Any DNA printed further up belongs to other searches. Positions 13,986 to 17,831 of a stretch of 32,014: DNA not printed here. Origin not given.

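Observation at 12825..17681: HTH-NB-ARC-WD40 STAND NTPase apparently co-transcribed with a KamA-family radical SAM aminomutase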

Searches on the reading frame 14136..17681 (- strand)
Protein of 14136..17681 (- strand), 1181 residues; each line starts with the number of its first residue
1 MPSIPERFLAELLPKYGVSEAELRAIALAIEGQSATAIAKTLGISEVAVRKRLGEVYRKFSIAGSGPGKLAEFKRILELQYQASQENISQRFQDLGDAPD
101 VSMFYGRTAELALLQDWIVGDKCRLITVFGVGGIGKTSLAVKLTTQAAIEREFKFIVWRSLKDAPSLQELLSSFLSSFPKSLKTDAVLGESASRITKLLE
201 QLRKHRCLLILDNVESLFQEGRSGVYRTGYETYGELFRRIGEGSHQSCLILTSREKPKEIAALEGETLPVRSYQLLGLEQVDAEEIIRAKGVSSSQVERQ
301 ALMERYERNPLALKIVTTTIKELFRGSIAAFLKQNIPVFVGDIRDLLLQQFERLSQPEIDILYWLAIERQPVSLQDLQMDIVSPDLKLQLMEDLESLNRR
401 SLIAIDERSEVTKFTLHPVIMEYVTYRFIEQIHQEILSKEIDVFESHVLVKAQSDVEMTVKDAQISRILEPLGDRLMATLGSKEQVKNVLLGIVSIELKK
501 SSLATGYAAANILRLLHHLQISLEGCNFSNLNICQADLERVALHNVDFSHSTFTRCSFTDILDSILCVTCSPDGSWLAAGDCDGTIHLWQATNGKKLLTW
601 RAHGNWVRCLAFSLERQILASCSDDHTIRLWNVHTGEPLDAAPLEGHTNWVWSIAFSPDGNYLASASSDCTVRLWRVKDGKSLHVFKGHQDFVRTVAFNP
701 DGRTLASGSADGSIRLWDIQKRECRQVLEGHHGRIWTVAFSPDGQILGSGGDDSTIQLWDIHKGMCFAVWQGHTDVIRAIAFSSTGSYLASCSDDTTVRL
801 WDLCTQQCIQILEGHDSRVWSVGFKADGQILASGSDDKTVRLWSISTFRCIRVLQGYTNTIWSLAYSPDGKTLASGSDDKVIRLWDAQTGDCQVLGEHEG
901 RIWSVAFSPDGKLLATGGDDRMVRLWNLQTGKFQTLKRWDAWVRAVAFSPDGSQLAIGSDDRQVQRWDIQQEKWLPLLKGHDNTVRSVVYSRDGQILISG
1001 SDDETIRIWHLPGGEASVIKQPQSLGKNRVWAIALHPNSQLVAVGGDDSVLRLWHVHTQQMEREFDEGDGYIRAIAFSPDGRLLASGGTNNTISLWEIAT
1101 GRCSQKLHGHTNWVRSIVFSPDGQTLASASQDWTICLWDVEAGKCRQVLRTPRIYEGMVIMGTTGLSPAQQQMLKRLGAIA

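Call 6: search_protein_families(library=pfam, proteins=[window:14136-17681:-], max_evalue=0.01)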
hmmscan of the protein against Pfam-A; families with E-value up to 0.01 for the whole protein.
window:14136-17681:- (1181 aa): 75 families (the best 25 are shown)
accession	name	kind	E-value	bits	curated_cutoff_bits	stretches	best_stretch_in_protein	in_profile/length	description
PF00400.38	WD40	-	8e-152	487.8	27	14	680-718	1-39/39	WD domain, G-beta repeat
PF25173.1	Beta-prop_WDR3_1st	-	4.7e-151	499.5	154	5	672-845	11-184/184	WDR3 first beta-propeller domain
PF25174.1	Beta-prop_THOC3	-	5.4e-147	488.5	305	5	647-892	1-247/272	THOC3 beta-propeller domain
PF24814.1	WD40_Prp19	-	1.8e-125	418.1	320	4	643-832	44-236/281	Prp19 WD40 domain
PF24817.1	WD40_WDHD1_1st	-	8.4e-122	406.3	109.9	10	651-729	89-167/291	WDHD1 first WD40 domain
PF24807.1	WD40_CDC20-Fz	-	1.5e-121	405.7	200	6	541-726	31-216/292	CDC20/Fizzy WD40 domain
PF25175.1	Beta-prop_WDR5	-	2.9e-105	352.2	250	4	564-815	12-265/296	WDR5 beta-propeller domain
PF25391.1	WD40_Gbeta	-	1.7e-94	317.1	150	5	644-843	139-339/340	G protein beta WD-40 repeat protein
PF23414.1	Beta-prop_EML_2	-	1.3e-92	310.4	90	5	651-804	1-154/266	Echinoderm microtubule-associated protein second beta-propeller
PF25172.1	Beta-prop_WDR3_2nd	-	2.6e-84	283.4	140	6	644-760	171-287/293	WDR3 second beta-propeller domain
PF25168.1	Beta-prop_WDR36-Utp21_2nd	-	1.9e-77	261.3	84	7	771-916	154-298/335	WDR36/Utp21 second beta-propeller domain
PF24805.1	EIF3I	-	5.2e-74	249.7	200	9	686-783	6-102/324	EIF3I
PF24105.1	Beta-prop_CAF1B_HIR1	-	4.8e-73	246.8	80.5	6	644-725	126-207/383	CAF1B/HIR1 beta-propeller domain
PF24796.1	WDR55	-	6.5e-72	242.5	200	4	650-929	9-294/296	WDR55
PF25047.1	Beta-prop_TEP1_2nd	-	1.3e-71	241.2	89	5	576-723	11-168/255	TEP-1 second beta-propeller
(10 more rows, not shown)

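Call 8: search_protein_families(library=ncbifam, proteins=[window:14136-17681:-], max_evalue=0.01)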
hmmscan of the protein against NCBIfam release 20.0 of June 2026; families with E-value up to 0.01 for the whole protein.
window:14136-17681:- (1181 aa): 7 families
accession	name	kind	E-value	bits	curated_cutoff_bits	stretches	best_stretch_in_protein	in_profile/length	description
TIGR02608.1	delta_60_rpt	domain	3.3e-16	58.9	76.5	0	901-919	2-21/55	delta-60 repeat domain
TIGR02800.1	propeller_TolB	equivalog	2.1e-14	53.3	343.15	1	861-916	193-251/418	Tol-Pal system beta propeller repeat protein TolB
TIGR03866.1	PQQ_ABC_repeats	subfamily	7.1e-11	41.7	287.3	0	797-960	22-186/310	PQQ-dependent catabolism-associated beta-propeller protein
NF045725.1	TmcD_fam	equivalog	5.2e-09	35.5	440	0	860-922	63-121/412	electron transfer complex subunit TmcD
NF052340.1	hydrazine_beta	equivalog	1.1e-07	31.3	560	0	1070-1129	162-227/372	hydrazine synthase subunit beta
NF040586.1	FxSxx_TPR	equivalog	2.8e-05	22.8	300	1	102-217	6-116/830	FxSxx-COOH system tetratricopeptide repeat protein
NF053518.1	DipepPtdsDpp5Prph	equivalog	0.0066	15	900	0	709-747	224-262/655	dipeptidyl-peptidase Dpp5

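Call 9: search_protein_families(library=padloc, proteins=[window:14136-17681:-], max_evalue=0.01)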
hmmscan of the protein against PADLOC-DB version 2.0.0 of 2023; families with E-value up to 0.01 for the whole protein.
window:14136-17681:- (1181 aa): 4 families
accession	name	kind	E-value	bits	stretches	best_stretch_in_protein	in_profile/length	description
PDLC02919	HEAT-ARM_XIII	-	7e-53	177.5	5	690-845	126-279/1972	-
PDLC04232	IetA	-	0.00025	18.6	1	186-220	155-189/330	-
PDLC04984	PDC-S27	-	0.0014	15.6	1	104-217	4-115/474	-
PDLC01851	CARF3--CARF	-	0.0059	14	0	19-61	211-253/279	-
